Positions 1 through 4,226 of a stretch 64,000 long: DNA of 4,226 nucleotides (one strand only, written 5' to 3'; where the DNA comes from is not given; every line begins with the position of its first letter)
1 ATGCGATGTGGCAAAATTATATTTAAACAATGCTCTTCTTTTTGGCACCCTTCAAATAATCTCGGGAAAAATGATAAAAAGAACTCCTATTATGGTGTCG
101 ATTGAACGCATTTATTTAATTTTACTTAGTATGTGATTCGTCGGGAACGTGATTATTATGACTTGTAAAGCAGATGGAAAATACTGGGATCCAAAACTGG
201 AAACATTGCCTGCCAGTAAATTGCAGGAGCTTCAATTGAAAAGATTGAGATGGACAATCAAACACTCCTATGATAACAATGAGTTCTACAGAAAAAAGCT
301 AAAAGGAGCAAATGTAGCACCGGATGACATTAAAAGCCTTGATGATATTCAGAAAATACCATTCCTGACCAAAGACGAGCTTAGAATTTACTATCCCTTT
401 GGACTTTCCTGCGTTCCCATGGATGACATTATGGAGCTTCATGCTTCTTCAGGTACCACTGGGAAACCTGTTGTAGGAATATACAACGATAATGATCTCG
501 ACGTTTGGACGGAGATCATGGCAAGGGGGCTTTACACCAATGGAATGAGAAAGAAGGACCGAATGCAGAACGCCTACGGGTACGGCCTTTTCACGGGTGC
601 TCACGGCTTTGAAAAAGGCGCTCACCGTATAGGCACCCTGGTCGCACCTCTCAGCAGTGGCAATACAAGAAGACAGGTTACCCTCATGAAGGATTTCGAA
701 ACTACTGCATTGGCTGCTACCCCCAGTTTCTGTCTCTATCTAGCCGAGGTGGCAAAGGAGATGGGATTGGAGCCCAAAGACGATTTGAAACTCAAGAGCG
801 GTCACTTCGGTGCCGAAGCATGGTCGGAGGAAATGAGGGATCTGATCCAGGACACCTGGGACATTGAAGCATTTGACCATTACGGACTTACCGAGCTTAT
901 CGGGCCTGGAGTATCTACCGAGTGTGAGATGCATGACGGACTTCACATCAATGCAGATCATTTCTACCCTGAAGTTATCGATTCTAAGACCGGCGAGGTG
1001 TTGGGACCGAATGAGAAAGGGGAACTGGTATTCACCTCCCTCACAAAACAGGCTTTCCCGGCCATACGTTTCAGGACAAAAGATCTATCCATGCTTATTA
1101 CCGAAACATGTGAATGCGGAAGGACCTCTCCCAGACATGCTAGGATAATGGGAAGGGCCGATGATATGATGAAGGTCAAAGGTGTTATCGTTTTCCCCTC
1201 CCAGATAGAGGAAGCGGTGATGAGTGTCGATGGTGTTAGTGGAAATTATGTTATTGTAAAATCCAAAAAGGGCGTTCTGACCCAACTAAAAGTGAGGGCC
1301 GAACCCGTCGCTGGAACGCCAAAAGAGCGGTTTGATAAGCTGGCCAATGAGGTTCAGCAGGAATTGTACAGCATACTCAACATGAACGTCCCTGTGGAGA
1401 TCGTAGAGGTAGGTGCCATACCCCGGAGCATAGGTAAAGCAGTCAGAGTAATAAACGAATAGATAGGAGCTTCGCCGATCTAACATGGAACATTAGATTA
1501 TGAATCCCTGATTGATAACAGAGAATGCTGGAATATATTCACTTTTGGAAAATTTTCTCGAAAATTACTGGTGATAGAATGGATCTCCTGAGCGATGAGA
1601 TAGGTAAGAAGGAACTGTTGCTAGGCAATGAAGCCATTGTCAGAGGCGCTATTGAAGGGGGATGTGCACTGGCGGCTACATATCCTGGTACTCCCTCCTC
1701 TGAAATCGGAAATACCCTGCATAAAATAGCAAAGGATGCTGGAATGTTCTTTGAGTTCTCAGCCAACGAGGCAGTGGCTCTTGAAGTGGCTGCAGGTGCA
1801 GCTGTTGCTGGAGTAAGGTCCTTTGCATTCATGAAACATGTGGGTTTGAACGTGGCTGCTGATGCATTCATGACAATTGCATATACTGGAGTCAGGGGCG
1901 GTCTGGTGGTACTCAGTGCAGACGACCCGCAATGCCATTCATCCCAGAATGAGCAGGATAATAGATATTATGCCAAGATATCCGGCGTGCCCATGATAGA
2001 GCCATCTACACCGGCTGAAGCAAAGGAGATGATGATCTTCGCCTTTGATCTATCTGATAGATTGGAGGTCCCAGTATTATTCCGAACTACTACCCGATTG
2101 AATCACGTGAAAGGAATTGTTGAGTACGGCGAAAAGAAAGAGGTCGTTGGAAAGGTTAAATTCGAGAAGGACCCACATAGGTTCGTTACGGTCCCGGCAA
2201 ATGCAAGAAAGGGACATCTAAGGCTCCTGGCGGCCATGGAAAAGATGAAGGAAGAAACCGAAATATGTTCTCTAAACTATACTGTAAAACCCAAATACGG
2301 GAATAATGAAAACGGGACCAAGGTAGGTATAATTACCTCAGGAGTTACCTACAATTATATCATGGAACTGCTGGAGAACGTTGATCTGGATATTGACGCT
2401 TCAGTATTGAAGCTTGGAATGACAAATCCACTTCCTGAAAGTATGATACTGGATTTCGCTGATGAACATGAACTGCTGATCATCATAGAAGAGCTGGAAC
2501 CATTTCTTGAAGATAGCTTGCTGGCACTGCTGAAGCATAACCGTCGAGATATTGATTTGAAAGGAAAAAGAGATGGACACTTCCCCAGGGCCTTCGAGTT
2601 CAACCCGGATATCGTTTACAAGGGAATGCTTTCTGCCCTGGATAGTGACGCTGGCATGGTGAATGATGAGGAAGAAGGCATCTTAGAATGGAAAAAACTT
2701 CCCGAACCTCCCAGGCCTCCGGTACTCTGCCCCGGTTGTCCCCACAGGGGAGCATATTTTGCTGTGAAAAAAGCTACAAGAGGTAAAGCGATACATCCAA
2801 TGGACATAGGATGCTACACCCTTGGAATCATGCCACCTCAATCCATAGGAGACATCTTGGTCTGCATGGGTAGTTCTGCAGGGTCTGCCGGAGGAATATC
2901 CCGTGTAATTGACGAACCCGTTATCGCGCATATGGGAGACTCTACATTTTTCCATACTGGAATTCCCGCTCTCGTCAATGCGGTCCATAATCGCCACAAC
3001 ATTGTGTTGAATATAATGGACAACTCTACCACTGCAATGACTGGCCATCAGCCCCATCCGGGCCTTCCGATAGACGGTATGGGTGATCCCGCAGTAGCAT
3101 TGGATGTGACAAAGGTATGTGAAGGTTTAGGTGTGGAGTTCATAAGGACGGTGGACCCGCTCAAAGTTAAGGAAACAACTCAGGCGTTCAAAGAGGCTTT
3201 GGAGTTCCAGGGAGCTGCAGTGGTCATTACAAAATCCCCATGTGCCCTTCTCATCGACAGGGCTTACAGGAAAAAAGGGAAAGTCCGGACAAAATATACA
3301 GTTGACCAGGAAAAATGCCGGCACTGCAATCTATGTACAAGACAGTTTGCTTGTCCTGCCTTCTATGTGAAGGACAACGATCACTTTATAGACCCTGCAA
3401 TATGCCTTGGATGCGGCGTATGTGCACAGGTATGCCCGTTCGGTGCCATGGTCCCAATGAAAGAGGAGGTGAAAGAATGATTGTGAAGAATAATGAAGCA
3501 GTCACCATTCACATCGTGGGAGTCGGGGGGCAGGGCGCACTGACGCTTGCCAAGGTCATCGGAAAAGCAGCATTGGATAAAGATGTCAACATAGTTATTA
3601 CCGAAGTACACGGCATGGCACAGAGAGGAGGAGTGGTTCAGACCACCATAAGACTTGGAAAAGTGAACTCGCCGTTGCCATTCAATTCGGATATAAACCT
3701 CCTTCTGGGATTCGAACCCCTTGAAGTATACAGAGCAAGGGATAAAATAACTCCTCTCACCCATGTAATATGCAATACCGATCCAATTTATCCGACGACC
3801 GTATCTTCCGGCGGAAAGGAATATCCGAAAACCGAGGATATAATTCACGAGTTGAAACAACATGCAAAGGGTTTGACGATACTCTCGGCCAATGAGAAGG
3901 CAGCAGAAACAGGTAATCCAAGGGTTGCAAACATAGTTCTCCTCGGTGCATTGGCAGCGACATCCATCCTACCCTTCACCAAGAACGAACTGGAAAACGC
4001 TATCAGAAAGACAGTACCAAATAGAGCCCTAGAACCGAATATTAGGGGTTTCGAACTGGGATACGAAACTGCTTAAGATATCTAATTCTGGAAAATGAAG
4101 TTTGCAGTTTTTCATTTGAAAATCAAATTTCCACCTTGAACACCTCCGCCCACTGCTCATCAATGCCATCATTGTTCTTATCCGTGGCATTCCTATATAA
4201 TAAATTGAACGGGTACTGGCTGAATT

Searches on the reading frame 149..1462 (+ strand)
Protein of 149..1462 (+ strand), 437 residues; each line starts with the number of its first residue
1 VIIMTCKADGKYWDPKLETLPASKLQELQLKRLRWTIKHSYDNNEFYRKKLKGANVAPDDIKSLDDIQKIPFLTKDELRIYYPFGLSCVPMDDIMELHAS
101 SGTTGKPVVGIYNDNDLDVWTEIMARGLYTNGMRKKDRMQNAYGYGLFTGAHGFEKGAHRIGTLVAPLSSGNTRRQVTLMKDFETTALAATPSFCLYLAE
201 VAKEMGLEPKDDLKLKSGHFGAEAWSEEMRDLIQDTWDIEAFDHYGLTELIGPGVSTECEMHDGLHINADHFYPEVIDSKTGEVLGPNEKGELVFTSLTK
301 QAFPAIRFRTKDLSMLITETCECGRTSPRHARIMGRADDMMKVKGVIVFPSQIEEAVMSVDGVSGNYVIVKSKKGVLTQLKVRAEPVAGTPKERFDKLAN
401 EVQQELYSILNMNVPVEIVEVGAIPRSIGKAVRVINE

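Call 9: search_protein_families(library=pfam, proteins=[window:149-1462:+], max_evalue=0.001)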
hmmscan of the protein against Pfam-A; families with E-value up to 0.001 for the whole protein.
window:149-1462:+ (437 aa): 3 families
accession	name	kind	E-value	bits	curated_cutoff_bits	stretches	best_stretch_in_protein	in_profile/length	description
PF14535.12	AMP-binding_C_2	-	1.3e-18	67.5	25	1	345-436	1-94/96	AMP-binding enzyme C-terminal domain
PF00501.34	AMP-binding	-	2.7e-10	40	29.9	1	86-296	156-375/384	AMP-binding enzyme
PF04443.18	LuxE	-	6.9e-07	28.9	24.9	1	233-345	268-381/391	Acyl-protein synthetase, LuxE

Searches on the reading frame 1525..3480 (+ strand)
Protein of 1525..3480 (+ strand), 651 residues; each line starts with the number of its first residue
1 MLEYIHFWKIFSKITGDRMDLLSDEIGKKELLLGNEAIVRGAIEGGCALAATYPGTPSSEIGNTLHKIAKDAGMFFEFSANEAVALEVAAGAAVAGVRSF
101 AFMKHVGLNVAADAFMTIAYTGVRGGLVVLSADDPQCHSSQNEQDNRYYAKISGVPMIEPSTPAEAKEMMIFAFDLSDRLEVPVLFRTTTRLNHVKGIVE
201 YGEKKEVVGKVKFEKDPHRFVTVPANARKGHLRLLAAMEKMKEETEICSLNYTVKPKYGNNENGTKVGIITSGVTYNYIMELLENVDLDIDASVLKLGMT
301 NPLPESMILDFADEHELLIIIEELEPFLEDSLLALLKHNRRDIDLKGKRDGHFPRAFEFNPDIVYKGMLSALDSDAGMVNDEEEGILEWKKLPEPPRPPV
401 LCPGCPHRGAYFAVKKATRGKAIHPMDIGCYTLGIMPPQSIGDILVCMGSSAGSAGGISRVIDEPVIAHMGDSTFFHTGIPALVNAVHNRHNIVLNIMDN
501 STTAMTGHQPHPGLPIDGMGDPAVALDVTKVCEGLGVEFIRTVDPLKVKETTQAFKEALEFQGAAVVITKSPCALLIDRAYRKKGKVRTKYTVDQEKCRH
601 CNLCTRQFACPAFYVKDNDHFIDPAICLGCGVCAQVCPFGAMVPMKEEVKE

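Call 9: search_protein_families(library=pfam, proteins=[window:1525-3480:+], max_evalue=0.001)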
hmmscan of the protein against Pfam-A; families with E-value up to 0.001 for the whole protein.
window:1525-3480:+ (651 aa): 10 families
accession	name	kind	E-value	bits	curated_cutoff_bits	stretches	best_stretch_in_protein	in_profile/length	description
PF02775.26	TPP_enzyme_C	-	5.1e-21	75.5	21.9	1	427-567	1-149/151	Thiamine pyrophosphate enzyme, C-terminal TPP binding domain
PF01855.24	POR_N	-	2.1e-14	54.3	27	1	41-215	2-181/231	Pyruvate flavodoxin/ferredoxin oxidoreductase, thiamine diP-bdg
PF00037.32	Fer4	-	4.2e-09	36.3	21.1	1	621-642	2-23/24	4Fe-4S binding domain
PF12797.12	Fer4_2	-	6.3e-08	32.5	24.5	1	621-639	4-22/22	4Fe-4S binding domain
PF13237.11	Fer4_10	-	3.9e-06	27.1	25.5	1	592-638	3-53/53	4Fe-4S dicluster domain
PF12837.12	Fer4_6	-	4.6e-06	26.8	25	1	622-641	4-23/24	4Fe-4S binding domain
PF12838.12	Fer4_7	-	5.1e-06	27.3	27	1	597-641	1-52/52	4Fe-4S dicluster domain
PF02779.29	Transket_pyr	-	5.7e-05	23.3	27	1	64-189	38-168/174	Transketolase, pyrimidine binding domain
PF14697.11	Fer4_21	-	0.00033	21.2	35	0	593-641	3-55/59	4Fe-4S dicluster domain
PF02780.25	Transketolase_C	-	0.00068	20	25.9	0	263-323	8-69/124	Transketolase, C-terminal domain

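Call 51: list_cluster_members(proteins=[window:1525-3480:+, window:14212-15348:-, window:42275-43123:+, window:48798-49964:+, window:55588-56829:+, window:56877-57635:+, window:57681-58577:+, window:58581-59849:+, window:61711-62820:+, window:43709-45304:-])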
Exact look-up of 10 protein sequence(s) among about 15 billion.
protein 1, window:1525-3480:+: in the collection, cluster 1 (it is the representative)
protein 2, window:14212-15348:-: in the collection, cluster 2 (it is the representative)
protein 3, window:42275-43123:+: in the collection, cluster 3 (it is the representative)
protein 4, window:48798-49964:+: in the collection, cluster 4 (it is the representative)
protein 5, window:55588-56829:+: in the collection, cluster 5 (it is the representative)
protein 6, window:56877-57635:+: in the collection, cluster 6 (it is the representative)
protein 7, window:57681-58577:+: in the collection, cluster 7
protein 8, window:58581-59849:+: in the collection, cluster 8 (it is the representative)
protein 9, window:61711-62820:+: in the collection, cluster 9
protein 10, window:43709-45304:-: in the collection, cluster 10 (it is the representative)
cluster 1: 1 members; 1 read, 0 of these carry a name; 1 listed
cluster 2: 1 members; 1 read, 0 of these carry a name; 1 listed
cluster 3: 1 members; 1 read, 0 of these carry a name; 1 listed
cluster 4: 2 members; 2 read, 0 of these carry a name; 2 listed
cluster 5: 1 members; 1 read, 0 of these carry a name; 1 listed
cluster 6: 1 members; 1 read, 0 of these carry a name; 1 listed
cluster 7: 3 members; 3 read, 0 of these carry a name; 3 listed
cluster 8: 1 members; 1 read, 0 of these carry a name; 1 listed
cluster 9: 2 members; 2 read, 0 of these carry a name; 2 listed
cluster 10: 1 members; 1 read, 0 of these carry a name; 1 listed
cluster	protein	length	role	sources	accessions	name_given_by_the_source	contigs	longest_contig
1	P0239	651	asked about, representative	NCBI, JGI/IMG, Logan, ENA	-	-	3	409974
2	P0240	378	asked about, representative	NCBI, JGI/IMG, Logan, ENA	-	-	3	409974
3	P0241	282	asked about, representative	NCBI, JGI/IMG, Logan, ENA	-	-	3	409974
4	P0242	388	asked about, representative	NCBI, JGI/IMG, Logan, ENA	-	-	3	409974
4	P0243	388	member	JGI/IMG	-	-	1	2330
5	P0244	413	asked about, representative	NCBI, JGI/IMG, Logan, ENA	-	-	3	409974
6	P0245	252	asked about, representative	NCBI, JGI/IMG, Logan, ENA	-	-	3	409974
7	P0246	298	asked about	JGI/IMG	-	-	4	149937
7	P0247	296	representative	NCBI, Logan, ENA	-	-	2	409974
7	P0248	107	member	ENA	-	-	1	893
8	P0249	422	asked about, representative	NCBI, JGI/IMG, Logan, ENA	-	-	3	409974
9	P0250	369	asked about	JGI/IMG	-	-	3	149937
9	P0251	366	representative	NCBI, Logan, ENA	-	-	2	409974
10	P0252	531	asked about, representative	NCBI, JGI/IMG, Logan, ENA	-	-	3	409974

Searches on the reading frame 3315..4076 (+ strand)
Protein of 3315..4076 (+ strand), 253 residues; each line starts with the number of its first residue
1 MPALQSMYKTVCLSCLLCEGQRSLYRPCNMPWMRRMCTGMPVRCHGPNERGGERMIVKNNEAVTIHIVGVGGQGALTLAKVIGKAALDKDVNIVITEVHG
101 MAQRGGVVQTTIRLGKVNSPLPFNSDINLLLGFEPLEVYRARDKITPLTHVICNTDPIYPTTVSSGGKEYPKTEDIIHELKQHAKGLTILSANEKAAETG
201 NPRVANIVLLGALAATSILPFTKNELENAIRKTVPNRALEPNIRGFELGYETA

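Call 9: search_protein_families(library=pfam, proteins=[window:3315-4076:+], max_evalue=0.001)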
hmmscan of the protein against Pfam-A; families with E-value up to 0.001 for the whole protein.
window:3315-4076:+ (253 aa): 1 family
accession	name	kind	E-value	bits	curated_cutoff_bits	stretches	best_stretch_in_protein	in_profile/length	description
PF01558.24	POR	-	6.7e-32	111.5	27.4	1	71-251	1-173/173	Pyruvate ferredoxin/flavodoxin oxidoreductase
